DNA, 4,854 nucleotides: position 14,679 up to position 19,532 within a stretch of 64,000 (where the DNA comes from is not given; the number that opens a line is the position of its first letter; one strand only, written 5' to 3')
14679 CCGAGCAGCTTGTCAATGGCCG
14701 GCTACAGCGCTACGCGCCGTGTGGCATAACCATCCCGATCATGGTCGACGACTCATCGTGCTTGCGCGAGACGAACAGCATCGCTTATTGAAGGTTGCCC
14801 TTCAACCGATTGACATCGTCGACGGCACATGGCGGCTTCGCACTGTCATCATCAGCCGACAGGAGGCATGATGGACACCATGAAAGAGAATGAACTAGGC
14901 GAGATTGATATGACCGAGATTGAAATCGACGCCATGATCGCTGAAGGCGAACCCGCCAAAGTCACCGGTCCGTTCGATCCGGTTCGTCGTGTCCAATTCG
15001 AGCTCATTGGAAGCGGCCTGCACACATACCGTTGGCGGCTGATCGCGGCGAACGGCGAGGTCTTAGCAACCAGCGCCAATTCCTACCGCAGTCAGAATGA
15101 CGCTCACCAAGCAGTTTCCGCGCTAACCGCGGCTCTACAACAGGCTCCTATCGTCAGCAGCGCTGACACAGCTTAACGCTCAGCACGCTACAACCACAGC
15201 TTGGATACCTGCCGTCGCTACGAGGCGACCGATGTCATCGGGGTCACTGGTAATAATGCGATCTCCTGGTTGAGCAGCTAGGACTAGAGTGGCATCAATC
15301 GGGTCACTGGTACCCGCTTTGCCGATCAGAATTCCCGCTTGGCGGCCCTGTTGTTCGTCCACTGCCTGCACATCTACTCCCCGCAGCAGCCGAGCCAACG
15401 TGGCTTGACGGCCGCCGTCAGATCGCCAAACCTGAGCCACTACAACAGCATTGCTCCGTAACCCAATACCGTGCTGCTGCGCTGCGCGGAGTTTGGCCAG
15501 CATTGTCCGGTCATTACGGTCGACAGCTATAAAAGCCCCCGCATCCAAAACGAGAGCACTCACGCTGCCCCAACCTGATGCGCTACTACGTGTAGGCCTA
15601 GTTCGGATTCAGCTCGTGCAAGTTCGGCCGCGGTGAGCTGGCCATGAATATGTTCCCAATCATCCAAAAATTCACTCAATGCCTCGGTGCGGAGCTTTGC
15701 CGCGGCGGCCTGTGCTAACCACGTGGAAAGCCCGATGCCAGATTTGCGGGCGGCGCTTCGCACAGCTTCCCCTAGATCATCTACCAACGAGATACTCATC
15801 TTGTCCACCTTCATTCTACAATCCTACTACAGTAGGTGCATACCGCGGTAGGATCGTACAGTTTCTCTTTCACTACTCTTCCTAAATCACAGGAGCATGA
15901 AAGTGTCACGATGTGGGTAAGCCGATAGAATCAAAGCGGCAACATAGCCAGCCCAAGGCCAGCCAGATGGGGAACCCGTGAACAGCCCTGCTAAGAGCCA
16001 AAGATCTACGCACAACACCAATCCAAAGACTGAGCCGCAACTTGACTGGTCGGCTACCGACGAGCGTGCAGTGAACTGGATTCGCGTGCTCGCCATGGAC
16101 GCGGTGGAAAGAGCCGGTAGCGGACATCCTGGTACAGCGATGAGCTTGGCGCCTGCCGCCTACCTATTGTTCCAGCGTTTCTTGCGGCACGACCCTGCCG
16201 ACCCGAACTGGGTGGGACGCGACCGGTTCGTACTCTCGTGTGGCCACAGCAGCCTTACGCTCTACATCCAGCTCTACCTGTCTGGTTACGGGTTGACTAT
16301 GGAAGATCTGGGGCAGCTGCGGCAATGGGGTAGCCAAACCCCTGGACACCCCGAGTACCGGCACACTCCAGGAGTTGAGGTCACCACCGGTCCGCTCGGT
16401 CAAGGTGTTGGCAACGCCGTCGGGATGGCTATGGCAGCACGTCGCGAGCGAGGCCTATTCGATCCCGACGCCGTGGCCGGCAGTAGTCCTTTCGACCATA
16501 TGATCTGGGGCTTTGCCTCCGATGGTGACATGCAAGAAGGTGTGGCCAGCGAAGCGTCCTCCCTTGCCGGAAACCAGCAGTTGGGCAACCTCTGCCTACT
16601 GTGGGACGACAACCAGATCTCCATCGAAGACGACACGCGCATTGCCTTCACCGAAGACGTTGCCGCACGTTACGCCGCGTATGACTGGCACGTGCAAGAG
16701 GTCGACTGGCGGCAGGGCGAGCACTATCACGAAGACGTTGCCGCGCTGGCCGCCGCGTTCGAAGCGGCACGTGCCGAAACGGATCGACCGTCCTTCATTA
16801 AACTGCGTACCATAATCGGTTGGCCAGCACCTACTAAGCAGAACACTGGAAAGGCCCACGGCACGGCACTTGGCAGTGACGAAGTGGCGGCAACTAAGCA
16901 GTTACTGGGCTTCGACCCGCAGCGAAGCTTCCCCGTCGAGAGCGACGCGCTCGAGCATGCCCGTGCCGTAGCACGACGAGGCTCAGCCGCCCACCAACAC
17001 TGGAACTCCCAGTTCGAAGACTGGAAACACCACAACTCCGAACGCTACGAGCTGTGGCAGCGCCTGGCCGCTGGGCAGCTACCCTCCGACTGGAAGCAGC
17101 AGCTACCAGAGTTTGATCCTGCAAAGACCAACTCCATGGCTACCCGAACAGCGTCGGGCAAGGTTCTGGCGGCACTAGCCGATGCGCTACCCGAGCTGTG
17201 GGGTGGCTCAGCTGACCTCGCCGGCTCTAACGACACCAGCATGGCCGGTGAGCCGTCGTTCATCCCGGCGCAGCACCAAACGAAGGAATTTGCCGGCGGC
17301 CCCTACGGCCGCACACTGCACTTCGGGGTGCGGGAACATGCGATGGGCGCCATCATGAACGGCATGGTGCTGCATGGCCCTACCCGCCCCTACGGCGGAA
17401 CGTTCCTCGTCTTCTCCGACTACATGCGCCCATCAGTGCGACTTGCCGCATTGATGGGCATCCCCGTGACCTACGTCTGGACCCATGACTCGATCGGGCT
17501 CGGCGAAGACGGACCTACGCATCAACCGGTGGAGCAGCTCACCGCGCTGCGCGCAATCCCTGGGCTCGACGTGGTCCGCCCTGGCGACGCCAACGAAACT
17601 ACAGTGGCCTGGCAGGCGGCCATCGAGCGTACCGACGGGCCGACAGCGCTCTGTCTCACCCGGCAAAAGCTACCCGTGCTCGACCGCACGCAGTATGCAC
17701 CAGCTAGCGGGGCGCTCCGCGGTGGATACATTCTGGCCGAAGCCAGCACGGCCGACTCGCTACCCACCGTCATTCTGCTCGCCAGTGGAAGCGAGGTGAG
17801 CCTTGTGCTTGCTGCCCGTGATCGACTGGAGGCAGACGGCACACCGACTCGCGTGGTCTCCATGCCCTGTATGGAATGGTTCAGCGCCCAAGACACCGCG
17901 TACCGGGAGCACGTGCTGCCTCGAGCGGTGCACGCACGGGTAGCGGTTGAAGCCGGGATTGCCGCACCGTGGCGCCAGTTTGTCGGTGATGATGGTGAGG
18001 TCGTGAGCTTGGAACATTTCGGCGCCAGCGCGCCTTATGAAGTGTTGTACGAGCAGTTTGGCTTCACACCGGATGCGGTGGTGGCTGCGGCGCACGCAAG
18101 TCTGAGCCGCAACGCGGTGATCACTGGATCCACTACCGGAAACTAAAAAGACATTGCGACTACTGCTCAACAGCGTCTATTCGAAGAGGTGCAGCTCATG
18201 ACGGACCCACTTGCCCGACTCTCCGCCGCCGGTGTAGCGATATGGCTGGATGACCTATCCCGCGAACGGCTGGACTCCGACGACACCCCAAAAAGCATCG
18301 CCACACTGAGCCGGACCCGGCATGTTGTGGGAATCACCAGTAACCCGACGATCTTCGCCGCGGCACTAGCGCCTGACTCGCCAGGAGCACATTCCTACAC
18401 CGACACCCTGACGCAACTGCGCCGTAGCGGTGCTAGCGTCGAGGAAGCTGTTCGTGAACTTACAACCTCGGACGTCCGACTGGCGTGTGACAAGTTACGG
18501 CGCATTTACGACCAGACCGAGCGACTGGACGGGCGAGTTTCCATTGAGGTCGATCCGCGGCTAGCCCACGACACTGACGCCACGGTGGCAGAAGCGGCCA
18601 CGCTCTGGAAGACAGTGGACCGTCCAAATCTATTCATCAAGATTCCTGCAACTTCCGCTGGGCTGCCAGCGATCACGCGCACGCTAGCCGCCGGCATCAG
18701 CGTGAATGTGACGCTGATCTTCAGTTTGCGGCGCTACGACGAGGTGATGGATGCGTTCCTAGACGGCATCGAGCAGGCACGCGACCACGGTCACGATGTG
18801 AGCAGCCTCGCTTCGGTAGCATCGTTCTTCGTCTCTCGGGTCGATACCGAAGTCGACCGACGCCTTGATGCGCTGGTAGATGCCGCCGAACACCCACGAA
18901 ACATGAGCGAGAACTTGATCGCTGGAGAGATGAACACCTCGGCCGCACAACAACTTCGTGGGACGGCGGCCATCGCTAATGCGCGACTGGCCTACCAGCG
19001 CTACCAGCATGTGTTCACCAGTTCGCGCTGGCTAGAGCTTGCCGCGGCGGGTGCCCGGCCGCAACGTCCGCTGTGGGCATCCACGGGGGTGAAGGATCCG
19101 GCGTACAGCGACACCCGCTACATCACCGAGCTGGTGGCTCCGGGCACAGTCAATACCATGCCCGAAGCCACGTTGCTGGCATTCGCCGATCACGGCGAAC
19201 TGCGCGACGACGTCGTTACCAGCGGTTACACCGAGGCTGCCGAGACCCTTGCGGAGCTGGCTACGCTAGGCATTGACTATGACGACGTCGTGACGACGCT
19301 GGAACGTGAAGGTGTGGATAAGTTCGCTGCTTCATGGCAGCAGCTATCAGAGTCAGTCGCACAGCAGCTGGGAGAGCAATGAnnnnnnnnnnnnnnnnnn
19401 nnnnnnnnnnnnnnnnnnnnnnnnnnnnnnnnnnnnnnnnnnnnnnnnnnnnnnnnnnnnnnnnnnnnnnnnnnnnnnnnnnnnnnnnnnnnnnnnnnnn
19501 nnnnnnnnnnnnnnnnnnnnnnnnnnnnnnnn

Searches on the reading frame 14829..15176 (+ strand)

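Call 71: search_protein_families(library=pfam, proteins=[window:14829-15176:+], max_evalue=0.01)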
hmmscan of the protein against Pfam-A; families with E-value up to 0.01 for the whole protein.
window:14829-15176:+ (115 aa): 1 family
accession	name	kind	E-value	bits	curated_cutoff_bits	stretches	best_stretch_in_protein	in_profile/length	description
PF07411.17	DUF1508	-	1.2e-07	31.9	22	1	67-108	6-46/48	Domain of unknown function (DUF1508)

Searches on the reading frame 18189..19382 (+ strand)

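Call 71: search_protein_families(library=pfam, proteins=[window:18189-19382:+], max_evalue=0.01)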
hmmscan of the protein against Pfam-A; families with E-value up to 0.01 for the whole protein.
window:18189-19382:+ (397 aa): 1 family
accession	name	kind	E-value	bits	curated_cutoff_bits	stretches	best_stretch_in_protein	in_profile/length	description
PF00923.25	TAL_FSA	-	3.5e-78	263.3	27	1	18-389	1-284/285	Transaldolase/Fructose-6-phosphate aldolase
